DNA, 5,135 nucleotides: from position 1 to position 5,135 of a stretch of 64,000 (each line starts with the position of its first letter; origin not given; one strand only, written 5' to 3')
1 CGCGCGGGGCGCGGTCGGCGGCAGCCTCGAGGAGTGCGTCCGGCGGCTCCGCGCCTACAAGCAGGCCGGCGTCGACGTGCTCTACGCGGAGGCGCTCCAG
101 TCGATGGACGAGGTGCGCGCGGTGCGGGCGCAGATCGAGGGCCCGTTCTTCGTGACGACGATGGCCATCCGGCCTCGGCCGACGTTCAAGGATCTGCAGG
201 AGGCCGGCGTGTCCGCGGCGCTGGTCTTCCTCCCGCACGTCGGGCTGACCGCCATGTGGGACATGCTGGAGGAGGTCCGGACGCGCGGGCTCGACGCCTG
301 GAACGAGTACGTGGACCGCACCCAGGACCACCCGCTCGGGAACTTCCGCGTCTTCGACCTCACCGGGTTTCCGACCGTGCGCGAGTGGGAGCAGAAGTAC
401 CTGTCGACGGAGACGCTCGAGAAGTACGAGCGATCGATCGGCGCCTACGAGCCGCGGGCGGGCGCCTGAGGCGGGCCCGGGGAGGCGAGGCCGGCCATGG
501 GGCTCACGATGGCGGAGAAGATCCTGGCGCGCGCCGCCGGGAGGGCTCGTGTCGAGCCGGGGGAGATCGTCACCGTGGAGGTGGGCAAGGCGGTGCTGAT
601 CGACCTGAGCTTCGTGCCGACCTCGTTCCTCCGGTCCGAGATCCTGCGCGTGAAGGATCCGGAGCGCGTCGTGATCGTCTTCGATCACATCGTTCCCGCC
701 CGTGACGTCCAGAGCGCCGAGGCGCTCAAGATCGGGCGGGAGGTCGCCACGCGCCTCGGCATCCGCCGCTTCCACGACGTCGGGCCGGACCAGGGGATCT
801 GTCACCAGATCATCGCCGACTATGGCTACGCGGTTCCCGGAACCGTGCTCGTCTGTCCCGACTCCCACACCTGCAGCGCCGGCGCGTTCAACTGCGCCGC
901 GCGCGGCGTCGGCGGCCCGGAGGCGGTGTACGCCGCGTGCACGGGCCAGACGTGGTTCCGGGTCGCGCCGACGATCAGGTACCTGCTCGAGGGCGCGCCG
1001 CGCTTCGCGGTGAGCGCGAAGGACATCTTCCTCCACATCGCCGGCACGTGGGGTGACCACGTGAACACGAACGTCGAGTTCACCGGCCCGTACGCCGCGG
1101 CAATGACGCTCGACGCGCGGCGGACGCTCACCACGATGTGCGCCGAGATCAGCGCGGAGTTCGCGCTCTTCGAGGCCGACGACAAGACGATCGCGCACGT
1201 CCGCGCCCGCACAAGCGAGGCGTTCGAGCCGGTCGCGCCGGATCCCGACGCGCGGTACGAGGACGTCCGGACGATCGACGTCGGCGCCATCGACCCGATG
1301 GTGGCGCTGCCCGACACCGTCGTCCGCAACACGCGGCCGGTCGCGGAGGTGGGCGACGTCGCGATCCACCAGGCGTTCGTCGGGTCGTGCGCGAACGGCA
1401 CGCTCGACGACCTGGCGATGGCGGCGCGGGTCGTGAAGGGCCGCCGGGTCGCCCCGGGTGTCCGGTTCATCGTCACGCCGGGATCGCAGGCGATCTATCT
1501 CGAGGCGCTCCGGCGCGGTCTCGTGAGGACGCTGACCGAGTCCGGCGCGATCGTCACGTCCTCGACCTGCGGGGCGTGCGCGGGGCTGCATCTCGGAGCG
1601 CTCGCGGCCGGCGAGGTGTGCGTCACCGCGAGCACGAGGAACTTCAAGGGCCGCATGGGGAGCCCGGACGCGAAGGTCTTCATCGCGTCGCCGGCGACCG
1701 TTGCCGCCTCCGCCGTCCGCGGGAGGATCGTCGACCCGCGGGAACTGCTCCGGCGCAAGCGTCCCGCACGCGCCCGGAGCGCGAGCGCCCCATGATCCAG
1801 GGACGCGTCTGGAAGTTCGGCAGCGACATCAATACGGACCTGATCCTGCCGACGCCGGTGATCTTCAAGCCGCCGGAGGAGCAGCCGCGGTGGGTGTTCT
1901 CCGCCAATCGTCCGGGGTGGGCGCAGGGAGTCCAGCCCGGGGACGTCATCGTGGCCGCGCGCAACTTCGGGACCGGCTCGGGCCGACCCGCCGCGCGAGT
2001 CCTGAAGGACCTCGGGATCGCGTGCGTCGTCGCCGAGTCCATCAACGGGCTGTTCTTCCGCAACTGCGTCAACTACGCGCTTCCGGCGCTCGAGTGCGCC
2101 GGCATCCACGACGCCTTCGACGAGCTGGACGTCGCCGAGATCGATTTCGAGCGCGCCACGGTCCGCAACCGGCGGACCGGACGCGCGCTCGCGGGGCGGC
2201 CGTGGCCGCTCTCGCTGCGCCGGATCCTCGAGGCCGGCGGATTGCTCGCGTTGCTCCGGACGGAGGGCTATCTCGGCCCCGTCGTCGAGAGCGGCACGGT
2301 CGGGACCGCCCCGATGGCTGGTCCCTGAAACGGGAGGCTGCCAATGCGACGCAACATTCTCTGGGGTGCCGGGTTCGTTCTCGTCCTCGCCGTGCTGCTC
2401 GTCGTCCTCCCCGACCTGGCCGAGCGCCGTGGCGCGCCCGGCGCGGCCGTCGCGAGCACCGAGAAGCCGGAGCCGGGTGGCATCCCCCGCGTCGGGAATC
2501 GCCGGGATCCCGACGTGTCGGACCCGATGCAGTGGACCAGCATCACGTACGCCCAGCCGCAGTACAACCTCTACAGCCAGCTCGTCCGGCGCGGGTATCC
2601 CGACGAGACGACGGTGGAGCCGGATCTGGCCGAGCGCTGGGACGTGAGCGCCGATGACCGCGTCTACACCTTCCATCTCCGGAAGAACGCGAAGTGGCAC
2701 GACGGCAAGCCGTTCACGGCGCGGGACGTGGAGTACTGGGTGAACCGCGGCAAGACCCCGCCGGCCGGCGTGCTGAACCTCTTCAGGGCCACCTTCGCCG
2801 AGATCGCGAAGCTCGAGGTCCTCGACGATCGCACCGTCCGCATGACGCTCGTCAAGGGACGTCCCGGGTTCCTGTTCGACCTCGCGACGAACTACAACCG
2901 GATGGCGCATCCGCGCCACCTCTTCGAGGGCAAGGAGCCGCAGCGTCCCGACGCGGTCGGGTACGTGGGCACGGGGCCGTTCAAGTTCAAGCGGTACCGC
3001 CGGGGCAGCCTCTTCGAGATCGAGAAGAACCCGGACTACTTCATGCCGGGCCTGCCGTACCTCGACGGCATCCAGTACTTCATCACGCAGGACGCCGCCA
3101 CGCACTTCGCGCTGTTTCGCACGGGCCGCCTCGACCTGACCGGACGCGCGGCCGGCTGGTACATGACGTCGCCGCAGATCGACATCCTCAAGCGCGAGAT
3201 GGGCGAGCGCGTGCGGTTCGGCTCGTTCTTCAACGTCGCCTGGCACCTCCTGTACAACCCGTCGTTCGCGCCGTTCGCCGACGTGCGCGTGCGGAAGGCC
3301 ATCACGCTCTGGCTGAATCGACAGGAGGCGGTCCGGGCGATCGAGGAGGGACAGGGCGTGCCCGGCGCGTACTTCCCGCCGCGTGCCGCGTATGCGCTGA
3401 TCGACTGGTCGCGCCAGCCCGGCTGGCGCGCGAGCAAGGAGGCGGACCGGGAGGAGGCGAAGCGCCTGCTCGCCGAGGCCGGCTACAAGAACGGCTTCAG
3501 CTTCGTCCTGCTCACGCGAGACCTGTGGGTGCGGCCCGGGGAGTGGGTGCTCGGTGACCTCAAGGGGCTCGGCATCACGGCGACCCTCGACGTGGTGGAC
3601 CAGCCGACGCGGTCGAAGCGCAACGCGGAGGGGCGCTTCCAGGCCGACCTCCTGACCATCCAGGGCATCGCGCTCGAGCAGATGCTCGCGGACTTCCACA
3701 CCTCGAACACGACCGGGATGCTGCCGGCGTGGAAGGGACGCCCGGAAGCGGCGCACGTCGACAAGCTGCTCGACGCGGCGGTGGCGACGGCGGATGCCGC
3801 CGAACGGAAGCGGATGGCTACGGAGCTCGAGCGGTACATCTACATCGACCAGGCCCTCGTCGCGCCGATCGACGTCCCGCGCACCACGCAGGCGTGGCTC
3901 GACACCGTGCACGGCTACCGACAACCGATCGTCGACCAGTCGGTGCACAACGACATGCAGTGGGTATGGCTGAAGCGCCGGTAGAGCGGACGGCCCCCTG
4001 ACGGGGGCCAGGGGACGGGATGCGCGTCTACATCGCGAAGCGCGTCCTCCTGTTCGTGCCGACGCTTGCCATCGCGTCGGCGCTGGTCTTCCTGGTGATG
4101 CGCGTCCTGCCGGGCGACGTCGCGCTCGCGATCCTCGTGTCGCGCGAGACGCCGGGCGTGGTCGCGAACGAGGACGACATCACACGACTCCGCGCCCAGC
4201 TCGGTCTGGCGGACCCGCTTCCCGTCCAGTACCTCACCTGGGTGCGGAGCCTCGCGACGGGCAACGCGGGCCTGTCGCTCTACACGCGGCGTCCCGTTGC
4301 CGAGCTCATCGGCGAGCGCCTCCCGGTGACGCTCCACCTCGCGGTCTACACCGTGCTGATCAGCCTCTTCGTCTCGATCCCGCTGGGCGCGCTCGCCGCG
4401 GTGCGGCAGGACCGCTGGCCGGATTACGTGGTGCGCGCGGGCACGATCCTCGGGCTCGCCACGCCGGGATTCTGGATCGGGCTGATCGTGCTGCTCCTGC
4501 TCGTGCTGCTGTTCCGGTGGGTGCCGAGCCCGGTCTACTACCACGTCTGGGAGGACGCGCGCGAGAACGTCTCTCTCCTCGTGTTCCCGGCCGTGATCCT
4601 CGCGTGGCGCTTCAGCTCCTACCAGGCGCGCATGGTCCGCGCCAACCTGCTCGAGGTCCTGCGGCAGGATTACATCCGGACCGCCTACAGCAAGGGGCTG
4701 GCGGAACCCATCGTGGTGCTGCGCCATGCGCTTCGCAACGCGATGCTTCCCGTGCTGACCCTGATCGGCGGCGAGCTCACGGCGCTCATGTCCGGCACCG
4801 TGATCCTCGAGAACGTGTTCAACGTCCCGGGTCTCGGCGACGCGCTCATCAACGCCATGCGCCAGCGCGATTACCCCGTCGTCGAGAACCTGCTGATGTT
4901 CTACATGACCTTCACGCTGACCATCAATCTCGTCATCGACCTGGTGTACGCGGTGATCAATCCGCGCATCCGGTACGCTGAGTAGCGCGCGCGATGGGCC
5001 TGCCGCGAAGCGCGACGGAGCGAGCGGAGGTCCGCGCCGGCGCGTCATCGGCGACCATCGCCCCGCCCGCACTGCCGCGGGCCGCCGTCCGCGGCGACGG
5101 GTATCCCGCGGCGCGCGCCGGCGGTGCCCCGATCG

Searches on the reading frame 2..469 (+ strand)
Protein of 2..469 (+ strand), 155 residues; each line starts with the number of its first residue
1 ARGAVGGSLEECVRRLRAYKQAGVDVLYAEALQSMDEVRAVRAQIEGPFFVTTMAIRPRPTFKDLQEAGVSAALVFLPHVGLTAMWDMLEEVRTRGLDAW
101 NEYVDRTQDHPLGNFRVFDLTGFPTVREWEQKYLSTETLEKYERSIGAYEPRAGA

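Call 60: search_protein_families(library=pfam, proteins=[window:2-469:+], max_evalue=0.00001)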
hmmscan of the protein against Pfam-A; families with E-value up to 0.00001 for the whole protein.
window:2-469:+ (155 aa): 1 family
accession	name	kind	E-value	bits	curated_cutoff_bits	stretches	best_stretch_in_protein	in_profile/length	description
PF13714.12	PEP_mutase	-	1.9e-10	41.2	31.5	1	7-72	154-217/240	Phosphoenolpyruvate phosphomutase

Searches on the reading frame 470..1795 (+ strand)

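Call 60: search_protein_families(library=pfam, proteins=[window:470-1795:+], max_evalue=0.00001)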
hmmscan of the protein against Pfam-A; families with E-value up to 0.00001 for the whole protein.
window:470-1795:+ (441 aa): 1 family
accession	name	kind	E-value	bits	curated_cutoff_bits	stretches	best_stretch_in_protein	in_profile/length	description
PF00330.25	Aconitase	-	7.4e-83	279.5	28.7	2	45-284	27-297/463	Aconitase family (aconitate hydratase)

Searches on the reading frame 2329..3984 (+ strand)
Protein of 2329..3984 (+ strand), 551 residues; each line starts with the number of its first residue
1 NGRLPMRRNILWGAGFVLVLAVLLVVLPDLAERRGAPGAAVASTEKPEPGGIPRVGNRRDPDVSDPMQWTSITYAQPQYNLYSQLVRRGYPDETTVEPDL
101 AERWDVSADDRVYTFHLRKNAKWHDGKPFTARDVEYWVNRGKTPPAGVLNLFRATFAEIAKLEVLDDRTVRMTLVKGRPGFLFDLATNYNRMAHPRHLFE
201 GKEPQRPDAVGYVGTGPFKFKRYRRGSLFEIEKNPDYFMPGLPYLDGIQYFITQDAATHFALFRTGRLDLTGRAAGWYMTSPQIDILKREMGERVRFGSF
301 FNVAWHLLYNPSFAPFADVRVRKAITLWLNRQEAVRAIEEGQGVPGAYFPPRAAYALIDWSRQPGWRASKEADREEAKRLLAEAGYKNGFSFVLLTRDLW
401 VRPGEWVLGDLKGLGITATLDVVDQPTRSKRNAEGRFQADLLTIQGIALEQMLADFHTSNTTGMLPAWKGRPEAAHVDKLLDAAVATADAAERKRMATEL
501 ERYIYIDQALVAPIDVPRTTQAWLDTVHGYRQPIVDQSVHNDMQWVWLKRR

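Call 60: search_protein_families(library=pfam, proteins=[window:2329-3984:+], max_evalue=0.00001)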
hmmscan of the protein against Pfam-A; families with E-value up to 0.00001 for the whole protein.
window:2329-3984:+ (551 aa): 1 family
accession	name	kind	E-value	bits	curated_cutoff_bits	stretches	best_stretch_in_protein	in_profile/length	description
PF00496.27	SBP_bac_5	-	7.8e-69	233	32.4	1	95-442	1-344/368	Bacterial extracellular solute-binding proteins, family 5 Middle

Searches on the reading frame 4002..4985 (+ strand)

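Call 60: search_protein_families(library=pfam, proteins=[window:4002-4985:+], max_evalue=0.00001)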
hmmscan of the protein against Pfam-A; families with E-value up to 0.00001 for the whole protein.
window:4002-4985:+ (327 aa): 2 families
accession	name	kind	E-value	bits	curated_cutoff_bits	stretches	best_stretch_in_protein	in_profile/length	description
PF00528.27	BPD_transp_1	-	7e-31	107.8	26.4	1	126-324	2-183/184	Binding-protein-dependent transport system inner membrane component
PF19300.4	BPD_transp_1_N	-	2.9e-09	37.5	23.8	1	9-114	3-114/114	Binding-prot-dependent transport system membrane comp, N-term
